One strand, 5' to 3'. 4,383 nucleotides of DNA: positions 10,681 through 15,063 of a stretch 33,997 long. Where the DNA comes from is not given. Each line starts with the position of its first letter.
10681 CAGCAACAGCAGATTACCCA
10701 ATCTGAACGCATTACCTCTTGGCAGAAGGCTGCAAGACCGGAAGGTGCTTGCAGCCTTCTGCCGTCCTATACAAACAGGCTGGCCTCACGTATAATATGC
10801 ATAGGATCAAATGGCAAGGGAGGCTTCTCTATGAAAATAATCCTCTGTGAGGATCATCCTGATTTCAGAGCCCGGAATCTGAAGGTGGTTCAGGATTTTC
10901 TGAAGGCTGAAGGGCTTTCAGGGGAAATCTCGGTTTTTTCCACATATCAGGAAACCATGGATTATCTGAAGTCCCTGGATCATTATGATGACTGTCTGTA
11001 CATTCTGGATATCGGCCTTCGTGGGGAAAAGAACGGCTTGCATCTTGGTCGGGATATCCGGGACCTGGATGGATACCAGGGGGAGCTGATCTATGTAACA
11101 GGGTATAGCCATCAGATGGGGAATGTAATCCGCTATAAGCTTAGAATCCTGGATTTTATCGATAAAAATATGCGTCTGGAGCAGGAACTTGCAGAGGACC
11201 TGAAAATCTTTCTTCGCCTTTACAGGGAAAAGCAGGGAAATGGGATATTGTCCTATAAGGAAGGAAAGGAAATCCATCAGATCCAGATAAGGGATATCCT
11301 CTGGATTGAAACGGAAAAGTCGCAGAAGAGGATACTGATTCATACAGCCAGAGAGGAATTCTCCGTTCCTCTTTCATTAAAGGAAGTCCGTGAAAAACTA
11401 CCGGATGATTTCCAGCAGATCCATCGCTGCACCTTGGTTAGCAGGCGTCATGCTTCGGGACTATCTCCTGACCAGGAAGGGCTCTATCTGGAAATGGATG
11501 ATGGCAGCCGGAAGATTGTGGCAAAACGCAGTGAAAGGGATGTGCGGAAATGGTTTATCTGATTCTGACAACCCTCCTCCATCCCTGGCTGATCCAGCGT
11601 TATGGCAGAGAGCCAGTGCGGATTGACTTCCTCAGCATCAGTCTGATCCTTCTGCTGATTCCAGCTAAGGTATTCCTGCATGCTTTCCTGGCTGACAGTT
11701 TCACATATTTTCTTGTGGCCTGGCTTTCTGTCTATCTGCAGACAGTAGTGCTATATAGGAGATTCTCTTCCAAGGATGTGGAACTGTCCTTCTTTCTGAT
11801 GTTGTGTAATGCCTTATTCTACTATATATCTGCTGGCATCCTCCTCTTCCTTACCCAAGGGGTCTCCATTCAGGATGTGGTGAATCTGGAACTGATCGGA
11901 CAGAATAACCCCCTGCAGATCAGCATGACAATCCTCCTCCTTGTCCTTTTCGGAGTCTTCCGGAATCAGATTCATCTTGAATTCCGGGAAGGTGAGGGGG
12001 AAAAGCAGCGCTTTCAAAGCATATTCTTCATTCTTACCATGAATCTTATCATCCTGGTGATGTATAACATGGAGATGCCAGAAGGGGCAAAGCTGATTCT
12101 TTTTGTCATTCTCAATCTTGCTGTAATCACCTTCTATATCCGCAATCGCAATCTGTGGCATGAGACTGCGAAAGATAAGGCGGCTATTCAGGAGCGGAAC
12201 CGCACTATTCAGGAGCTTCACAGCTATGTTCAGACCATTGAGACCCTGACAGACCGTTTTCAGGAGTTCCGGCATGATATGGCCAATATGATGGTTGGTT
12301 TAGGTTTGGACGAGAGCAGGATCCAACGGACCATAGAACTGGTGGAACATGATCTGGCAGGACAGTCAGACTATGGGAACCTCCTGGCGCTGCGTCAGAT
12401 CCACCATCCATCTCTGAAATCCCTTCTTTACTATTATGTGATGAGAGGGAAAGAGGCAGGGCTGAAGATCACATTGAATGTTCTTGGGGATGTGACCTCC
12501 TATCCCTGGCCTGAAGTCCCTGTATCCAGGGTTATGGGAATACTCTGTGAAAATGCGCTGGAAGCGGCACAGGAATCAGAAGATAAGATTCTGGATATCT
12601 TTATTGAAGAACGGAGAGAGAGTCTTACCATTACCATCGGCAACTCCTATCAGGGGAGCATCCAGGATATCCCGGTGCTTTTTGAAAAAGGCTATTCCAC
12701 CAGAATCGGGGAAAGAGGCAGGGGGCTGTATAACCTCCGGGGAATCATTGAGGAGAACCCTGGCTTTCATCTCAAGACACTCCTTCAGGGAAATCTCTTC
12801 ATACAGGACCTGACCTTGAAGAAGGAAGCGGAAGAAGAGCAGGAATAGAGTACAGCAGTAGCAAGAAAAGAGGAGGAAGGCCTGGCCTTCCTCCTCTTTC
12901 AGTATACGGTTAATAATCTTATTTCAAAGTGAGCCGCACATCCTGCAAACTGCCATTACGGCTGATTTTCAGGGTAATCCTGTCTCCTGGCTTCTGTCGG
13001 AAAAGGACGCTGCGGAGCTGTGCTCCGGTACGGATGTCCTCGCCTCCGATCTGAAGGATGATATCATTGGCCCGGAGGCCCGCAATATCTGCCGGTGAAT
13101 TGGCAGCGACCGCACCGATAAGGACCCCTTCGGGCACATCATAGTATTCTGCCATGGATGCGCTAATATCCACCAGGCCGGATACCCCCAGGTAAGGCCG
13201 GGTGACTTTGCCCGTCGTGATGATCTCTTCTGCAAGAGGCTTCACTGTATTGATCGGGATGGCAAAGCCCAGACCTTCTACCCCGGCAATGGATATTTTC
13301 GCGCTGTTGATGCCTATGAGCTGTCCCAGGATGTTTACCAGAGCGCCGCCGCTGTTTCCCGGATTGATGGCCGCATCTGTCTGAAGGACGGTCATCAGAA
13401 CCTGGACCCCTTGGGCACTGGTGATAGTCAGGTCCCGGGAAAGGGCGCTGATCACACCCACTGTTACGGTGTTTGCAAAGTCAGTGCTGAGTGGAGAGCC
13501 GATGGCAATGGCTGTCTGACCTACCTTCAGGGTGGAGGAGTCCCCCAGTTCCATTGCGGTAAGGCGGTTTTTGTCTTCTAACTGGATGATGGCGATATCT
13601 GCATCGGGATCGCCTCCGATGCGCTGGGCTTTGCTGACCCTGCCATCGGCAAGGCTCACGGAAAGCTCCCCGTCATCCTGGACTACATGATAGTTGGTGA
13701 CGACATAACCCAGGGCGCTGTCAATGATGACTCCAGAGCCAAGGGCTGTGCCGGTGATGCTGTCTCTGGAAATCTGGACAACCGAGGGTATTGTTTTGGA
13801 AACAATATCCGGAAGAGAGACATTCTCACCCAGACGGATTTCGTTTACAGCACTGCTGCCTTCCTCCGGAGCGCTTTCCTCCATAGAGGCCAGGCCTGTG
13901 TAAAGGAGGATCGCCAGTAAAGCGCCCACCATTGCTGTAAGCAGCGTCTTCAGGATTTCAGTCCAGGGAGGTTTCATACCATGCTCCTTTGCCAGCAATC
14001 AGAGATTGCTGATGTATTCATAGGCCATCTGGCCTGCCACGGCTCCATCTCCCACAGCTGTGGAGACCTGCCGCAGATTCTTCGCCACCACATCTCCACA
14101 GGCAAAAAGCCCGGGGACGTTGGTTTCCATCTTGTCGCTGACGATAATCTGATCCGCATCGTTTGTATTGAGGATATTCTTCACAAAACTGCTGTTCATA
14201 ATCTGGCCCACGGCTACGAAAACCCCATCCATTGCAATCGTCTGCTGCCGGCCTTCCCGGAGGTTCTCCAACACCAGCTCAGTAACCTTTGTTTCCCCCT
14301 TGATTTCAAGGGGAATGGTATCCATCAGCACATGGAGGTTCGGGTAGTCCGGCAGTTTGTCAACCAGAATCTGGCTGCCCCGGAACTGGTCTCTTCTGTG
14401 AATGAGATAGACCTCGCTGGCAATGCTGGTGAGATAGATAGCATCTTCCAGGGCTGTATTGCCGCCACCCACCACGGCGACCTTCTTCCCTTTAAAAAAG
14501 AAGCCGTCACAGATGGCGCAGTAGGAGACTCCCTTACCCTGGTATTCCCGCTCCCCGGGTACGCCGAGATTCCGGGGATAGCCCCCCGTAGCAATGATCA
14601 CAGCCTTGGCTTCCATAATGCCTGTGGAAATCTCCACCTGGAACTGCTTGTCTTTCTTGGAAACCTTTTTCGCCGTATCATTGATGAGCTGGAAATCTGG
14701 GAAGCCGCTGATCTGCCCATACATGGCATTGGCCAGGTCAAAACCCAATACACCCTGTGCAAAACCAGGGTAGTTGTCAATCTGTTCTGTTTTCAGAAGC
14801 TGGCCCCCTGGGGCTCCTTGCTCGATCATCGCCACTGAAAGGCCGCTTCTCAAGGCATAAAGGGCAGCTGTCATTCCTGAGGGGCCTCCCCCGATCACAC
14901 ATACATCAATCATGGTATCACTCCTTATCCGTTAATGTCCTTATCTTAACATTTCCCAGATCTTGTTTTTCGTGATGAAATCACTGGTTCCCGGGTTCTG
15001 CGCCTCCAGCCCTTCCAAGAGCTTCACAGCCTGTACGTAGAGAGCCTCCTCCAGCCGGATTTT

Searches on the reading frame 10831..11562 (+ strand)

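Call 10: search_protein_families(library=ncbifam, proteins=[window:10831-11562:+], max_evalue=0.00001)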
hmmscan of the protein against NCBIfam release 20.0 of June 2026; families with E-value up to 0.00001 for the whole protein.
window:10831-11562:+ (243 aa): 2 families
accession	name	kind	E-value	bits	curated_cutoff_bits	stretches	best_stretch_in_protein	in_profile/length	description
NF046049.1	quorum_RR_AgrA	equivalog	2.1e-16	60.2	400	1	1-216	1-218/238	quorum-sensing response regulator AgrA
NF010684.1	PRK14084.1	equivalog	1.5e-07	31.4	375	0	146-209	156-218/254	response regulator transcription factor LytR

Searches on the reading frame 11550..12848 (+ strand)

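Call 10: search_protein_families(library=ncbifam, proteins=[window:11550-12848:+], max_evalue=0.00001)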
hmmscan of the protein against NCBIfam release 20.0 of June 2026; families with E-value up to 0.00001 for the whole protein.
window:11550-12848:+ (432 aa): 3 families
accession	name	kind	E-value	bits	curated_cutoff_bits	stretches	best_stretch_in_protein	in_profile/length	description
NF046015.1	HisKinAgrCStaph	equivalog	6.5e-23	81.6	500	1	32-420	29-413/414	quorum-sensing sensor histidine kinase AgrC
NF008298.1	PRK11086.1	subfamily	4.4e-12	45.2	520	1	207-402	310-502/529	DcuS/MalK family sensor histidine kinase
NF038334.1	malate_HK_MalK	exception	5.8e-06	25.2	800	0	326-405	425-505/533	malate sensor histidine kinase MalK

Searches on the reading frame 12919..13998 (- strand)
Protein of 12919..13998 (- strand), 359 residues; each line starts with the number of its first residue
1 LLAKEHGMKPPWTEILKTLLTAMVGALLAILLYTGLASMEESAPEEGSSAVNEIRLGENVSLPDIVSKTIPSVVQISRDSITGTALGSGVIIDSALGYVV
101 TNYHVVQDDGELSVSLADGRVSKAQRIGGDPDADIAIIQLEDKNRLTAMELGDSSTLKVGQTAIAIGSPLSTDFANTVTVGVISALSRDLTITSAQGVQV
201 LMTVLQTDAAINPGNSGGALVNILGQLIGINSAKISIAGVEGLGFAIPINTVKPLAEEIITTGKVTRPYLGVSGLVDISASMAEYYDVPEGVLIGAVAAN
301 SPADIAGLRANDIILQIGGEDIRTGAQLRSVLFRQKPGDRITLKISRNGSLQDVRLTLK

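Call 10: search_protein_families(library=ncbifam, proteins=[window:12919-13998:-], max_evalue=0.00001)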
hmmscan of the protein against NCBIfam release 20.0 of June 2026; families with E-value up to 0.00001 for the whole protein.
window:12919-13998:- (359 aa): 14 families
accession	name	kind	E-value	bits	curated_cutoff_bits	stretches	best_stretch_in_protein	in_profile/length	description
TIGR02037.1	degP_htrA_DO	subfamily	5e-88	295.9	416.2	1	80-359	55-328/434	Do family serine endopeptidase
NF047968.1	SerProtHtrA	equivalog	1.4e-79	268.1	470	1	15-357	5-356/357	serine protease HtrA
NF041521.1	HhoA_HhoB_HtrA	equivalog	4.5e-67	226.7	450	1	84-356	56-329/335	HhoA/HhoB/HtrA family serine endopeptidase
NF053637.1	SerProtHtrAspr2045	equivalog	1.8e-66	224.7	650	1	85-358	103-386/394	serine protease HtrA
NF007526.1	PRK10139.1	equivalog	1.2e-63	215.4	756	1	78-358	84-359/456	serine endoprotease DegQ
NF008189.1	PRK10942.1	equivalog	1.3e-62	211.9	720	1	84-359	112-382/477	serine endoprotease DegP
TIGR02038.1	protease_degS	equivalog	3e-57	194.4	422.95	1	22-357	8-345/351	outer membrane-stress sensor serine endopeptidase DegS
NF008147.1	PRK10898.1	equivalog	3.7e-53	180.9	408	1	16-357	3-346/352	outer membrane-stress sensor serine endopeptidase DegS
NF050055.1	SerProtHtrAMycob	equivalog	3.8e-52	177.8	800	1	67-350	209-490/502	serine protease HtrA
NF040960.1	MamE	equivalog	3.5e-41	141.5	800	2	84-260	121-294/659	magnetosome formation protease MamE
NF040961.1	MamO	equivalog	1.2e-21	76.7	800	1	65-261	78-269/648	magnetosome protein MamO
NF033740.0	MarP_fam_protase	equivalog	3.7e-21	75.6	250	1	35-259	161-377/390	MarP family serine protease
NF041199.1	trx7_PDZ_seleno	equivalog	3.9e-08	32.6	300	1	287-358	200-272/390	Trx7/PDZ domain-containing (seleno)protein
TIGR00054.1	TIGR00054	equivalog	6.4e-07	28.6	147.55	1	292-357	204-268/421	RIP metalloprotease RseP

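Call 46: search_protein_families(library=pfam, proteins=[window:12919-13977:-], max_evalue=0.001)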
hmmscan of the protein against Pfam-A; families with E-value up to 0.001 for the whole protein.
window:12919-13977:- (352 aa): 5 families
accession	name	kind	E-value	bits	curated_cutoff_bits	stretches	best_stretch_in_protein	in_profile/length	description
PF13365.12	Trypsin_2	-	5.1e-30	105.5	27.6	1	80-223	1-144/144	Trypsin-like peptidase domain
PF00089.32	Trypsin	-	2.4e-21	77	20.6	1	70-247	19-218/220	Trypsin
PF13180.12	PDZ_2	-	1.5e-14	54.5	27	1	278-351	12-80/80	PDZ domain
PF17820.7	PDZ_6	-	3.8e-12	46.2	27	1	287-340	2-54/54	PDZ domain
PF00595.29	PDZ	-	1e-09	39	23.2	1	274-338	23-80/81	PDZ domain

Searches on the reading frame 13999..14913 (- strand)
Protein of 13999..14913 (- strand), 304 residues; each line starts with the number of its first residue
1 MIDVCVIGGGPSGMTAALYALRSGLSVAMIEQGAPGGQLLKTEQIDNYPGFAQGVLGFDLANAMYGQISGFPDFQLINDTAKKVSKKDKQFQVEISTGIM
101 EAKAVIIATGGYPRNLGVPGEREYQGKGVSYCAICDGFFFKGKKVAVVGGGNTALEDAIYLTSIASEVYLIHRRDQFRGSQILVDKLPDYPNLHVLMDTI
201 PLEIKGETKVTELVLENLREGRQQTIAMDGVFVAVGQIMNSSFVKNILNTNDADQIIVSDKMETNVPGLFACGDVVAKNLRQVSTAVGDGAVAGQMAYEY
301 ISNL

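Call 10: search_protein_families(library=ncbifam, proteins=[window:13999-14913:-], max_evalue=0.00001)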
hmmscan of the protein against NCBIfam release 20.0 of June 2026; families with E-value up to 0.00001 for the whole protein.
window:13999-14913:- (304 aa): 61 families (the best 25 are shown)
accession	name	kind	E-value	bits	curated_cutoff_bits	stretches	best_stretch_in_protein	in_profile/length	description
TIGR01292.1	TRX_reduct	equivalog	3.8e-106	354.3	343.45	1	3-301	2-300/300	thioredoxin-disulfide reductase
TIGR03140.1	AhpF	equivalog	1.9e-80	270.9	502.9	1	2-301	213-512/515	alkyl hydroperoxide reductase subunit F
TIGR03143.1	AhpF_homolog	hypoth_equivalog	1.4e-75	255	687.65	1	2-303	5-310/555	putative alkyl hydroperoxide reductase F subunit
NF007614.0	PRK10262.1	equivalog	2.9e-59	200.8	644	1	5-303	10-316/321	thioredoxin-disulfide reductase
TIGR04018.1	Bthiol_YpdA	hypoth_equivalog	3.8e-29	101.5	339.9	1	81-301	93-313/316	YpdA family putative bacillithiol disulfide reductase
TIGR01350.1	lipoamide_DH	equivalog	1.1e-21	77.1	408.8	2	80-292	110-324/461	dihydrolipoyl dehydrogenase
TIGR02053.1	MerA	equivalog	1.8e-19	70.1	454.45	1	69-297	99-328/465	mercury(II) reductase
NF009410.0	PRK12771.1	subfamily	1e-18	67.2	516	1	218-301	362-445/566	NAD(P)-binding protein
NF009409.0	PRK12770.1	subfamily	1.1e-17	64.1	343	1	3-302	20-351/360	putative glutamate synthase subunit beta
NF004776.0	PRK06116.1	equivalog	1.2e-17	64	480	1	75-290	109-318/450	glutathione-disulfide reductase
NF004947.0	PRK06292.2-5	equivalog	1.7e-17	63.5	592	1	89-280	119-314/474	dihydrolipoyl dehydrogenase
NF004945.0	PRK06292.2-3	equivalog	6.4e-17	61.6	494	1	88-280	116-309/457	dihydrolipoyl dehydrogenase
NF004943.0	PRK06292.2-1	equivalog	1.5e-16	60.2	432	1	71-279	100-311/456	dihydrolipoyl dehydrogenase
TIGR01316.1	gltA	equivalog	5.9e-15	55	471.75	1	141-301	271-449/449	NADPH-dependent glutamate synthase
NF040505.1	ArsO_flavin_mono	equivalog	6.2e-15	55.5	425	1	82-177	98-195/346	ArsO family NAD(P)H-dependent flavin-containing monooxygenase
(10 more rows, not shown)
